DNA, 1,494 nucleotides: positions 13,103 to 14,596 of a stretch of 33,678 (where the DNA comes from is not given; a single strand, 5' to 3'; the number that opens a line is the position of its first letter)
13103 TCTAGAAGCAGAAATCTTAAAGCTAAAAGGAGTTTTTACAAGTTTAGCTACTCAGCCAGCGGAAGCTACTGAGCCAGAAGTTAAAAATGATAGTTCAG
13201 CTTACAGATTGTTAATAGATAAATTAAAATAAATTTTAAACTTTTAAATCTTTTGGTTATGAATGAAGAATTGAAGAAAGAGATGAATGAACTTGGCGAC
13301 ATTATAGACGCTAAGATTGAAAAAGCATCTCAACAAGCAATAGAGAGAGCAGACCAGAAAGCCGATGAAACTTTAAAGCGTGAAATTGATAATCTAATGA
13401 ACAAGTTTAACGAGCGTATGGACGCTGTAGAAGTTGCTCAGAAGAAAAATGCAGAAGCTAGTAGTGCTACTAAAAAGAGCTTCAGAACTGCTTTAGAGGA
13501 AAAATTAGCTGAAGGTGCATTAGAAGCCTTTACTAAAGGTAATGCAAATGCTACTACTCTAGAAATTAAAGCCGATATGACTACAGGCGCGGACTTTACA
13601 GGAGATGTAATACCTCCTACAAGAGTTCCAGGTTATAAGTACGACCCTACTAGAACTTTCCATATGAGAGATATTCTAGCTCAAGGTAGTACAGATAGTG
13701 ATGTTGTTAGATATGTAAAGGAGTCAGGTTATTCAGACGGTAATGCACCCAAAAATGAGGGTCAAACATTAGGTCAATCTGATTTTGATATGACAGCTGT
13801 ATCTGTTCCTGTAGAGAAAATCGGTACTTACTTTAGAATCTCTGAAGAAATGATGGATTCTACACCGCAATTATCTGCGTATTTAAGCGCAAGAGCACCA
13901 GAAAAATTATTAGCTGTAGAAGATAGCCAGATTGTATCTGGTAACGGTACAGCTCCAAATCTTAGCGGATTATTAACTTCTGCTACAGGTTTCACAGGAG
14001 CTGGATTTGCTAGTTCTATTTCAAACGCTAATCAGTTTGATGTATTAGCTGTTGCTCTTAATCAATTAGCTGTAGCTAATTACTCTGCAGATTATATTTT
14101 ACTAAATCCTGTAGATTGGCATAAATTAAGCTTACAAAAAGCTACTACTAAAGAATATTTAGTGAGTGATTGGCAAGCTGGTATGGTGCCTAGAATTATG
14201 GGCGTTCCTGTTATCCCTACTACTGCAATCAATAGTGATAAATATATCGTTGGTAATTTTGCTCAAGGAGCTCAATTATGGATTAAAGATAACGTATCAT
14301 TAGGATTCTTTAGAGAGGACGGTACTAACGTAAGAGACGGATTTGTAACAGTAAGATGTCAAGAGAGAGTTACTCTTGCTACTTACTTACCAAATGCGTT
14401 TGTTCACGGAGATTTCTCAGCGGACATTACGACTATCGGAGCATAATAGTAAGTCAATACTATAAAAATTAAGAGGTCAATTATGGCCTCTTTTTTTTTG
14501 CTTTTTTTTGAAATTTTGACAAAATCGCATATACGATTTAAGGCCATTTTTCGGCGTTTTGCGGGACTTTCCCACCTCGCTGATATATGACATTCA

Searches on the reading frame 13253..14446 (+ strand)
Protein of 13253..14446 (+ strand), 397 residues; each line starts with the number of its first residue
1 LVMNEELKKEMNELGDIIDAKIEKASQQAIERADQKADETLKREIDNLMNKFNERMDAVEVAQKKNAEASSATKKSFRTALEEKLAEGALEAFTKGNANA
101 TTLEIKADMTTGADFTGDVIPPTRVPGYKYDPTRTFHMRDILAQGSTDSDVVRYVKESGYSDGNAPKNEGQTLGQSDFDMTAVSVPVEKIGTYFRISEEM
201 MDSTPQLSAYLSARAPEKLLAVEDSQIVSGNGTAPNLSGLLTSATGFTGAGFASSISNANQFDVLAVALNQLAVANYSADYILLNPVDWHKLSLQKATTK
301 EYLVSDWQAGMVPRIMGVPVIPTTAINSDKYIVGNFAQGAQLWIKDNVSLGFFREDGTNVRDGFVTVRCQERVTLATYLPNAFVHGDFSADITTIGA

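Call 67: find_related_loci(query=A5, collection=viral_contigs, flank=10000)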
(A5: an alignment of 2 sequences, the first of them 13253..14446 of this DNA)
Query A5 (397 aa) in viral_contigs; peptide patterns used: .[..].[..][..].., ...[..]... (x = any residue, [..] = any of these).
600 stretches matched a pattern (row limit reached: there are more); 65 encode a relative of the query (tblastn E <= 1e-3); 65 distinct loci.
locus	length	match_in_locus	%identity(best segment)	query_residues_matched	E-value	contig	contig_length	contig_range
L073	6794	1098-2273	73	3-395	0e+0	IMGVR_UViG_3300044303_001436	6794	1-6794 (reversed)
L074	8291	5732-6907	73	3-395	0e+0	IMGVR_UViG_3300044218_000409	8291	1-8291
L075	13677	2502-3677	60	3-389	8e-159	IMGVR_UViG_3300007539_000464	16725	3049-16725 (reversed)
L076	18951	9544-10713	60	3-389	3e-158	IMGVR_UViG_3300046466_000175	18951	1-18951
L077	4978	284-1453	59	3-389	2e-160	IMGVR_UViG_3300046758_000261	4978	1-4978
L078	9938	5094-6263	59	3-389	2e-157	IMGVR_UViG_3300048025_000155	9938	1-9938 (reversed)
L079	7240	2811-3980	59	3-389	2e-157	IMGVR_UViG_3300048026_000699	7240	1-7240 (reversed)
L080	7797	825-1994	59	3-389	1e-156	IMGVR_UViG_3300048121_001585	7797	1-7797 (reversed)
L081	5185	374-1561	58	3-395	3e-158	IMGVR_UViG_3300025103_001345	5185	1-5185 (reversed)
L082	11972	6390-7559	58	3-389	8e-156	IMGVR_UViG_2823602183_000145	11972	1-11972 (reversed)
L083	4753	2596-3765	58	3-389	8e-159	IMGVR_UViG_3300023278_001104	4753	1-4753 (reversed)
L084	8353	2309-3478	58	3-389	1e-154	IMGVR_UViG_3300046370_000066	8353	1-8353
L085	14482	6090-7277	59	2-395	1e-153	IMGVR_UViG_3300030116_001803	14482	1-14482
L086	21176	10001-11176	58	3-389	2e-153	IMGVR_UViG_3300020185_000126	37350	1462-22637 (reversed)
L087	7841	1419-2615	57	1-394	9e-153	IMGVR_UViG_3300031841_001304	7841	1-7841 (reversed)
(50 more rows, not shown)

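Call 87: search_dna_similar(query=window:13253-14446:+, collection=phages, mode=protein, max_rows=12)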
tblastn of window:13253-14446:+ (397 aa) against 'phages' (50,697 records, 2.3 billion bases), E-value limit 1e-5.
Records with a match: 916; places in all: 916; records where one place covers at least 80% of the query: 306.
Best place of each record, by identity: <60% 916.
By first word of the organism name: Salinibacter 184; Mycobacterium 155; Arthrobacter 147; Microbacterium 94; Gordonia 55; Pseudomonas 44; Escherichia 35; Vibrio 26; Moraxella 23; Xanthomonas 16; and 36 more.
By host as written in the record: Salinibacter ruber M8 184; Mycobacterium smegmatis mc2 155 108; Arthrobacter sp. ATCC 21022 100; Microbacterium foliorum NRRL B-24224 53; Gordonia terrae 3612 37; Microbacterium foliorum NRRL B-24224 SEA 31; Escherichia coli 28; Moraxella catarrhalis 23; and 137 more.
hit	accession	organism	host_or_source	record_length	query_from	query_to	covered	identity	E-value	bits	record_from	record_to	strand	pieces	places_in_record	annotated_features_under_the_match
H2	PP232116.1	Mesorhizobium phage vB_MseS-P1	Mesorhizobium sediminum CBW1107-2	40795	21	397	95%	32.8%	3e-50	187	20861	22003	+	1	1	major capsid protein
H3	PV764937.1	Agrobacterium phage Rivra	Agrobacterium tumefaciens EHA105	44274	3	389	97%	30.8%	2e-37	150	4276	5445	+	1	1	major capsid protein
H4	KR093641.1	Moraxella phage Mcat17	Moraxella catarrhalis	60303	14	390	95%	30.8%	1e-44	171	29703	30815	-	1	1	coat protein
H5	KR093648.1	Moraxella phage Mcat24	Moraxella catarrhalis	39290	14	390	95%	30.6%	3e-44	169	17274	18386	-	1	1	coat protein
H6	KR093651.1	Moraxella phage Mcat27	Moraxella catarrhalis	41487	14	390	95%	30.6%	3e-44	169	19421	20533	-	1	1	hypothetical protein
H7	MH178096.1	Aeromonas phage AsXd-1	Aeromonas salmonicida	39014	5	390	97%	29.8%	9e-38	150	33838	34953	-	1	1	hypothetical protein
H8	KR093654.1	Moraxella phage Mcat30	Moraxella catarrhalis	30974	14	390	95%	30.4%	8e-45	171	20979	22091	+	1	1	coat protein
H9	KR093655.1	Moraxella phage Mcat31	Moraxella catarrhalis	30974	14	390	95%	30.4%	8e-45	171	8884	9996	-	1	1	coat protein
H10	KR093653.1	Moraxella phage Mcat29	Moraxella catarrhalis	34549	14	390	95%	30.4%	8e-45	171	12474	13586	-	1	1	coat protein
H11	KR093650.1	Moraxella phage Mcat26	Moraxella catarrhalis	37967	14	390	95%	30.4%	8e-45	171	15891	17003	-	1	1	coat protein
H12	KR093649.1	Moraxella phage Mcat25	Moraxella catarrhalis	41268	14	390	95%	30.4%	8e-45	171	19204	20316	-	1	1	coat protein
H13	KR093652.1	Moraxella phage Mcat28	Moraxella catarrhalis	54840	14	390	95%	30.4%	8e-45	171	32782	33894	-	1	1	coat protein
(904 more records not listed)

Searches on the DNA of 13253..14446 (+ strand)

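Call 88: search_rna_families(source=L074, start=6930, end=7330, threshold=evalue, max_evalue=5)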
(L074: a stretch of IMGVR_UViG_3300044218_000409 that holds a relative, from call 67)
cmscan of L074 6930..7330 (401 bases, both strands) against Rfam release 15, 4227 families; matches with E-value up to 5: 12.
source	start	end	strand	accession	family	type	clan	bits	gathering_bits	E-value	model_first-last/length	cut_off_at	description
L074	6946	6997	-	RF02844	RefA9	Gene; antisense;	-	27.5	49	0.03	1-64/64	no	Enterococcus sRNA A9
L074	6930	6974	+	RF00022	GcvB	Gene;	-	25.7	42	0.00082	156-204/204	5'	GcvB RNA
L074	6930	6982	+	RF02362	Yfr10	Gene; sRNA;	-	23.1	43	0.34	20-78/78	5'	Cyanobacterial functional RNA 10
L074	6930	6990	+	RF02579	tsr26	Gene; sRNA;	-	19.9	141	1.3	62-122/122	5'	S. aureus tsr26 small RNA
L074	7254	7318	+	RF00642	mir-23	Gene; miRNA;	-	19.1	52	0.18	1-73/73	no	mir-23 microRNA precursor family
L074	6930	6975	+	RF01489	sbrA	Gene; sRNA;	-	18.3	45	0.29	22-71/71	5'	Listeria sRNA sbrA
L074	6930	6975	+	RF01859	Phe_leader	Cis-reg; leader;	-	17.9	55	1.8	20-125/125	5'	Phenylalanine leader peptide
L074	6930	6978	+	RF02076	STnc100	Gene; sRNA;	-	16.9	47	0.17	158-206/206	5'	Gammaproteobacterial sRNA STnc100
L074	6930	6975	+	RF02278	Betaproteobacteria_toxic_sRNA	Gene; sRNA;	-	16.7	50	0.66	19-64/64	5'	Betaproteobacteria toxic small RNA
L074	6955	7004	-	RF02098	DGCR5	Gene; lncRNA;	-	16.4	50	1.4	1-49/49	no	DiGeorge syndrome critical region gene 5 conserved region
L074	6940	6995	-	RF01859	Phe_leader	Cis-reg; leader;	-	16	55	4.5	1-125/125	no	Phenylalanine leader peptide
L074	7254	7318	-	RF00642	mir-23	Gene; miRNA;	-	14.3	52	4.2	1-73/73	no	mir-23 microRNA precursor family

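Call 92: search_rna_families(sources=[L073, L074, L075, L076, L086, L088, L090, L016], threshold=gathering)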
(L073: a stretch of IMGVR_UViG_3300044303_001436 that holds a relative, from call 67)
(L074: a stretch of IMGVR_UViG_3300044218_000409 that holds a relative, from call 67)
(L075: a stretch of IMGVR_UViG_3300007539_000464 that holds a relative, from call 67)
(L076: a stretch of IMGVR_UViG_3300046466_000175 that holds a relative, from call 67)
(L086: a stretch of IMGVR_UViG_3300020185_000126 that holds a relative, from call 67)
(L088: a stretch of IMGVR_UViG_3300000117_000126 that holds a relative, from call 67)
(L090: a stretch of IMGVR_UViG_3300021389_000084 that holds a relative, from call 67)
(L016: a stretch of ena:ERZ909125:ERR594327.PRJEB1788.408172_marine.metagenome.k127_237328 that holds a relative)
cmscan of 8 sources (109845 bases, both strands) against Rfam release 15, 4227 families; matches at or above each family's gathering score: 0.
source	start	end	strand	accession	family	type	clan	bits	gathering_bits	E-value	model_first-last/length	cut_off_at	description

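Call 99: search_dna_similar(query=L074:6994-7290:+, collection=phages, mode=distant, max_evalue=0.1, max_rows=10)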
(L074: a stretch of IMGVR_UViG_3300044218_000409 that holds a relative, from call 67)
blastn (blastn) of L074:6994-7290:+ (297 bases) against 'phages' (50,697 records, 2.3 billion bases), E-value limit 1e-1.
No match.
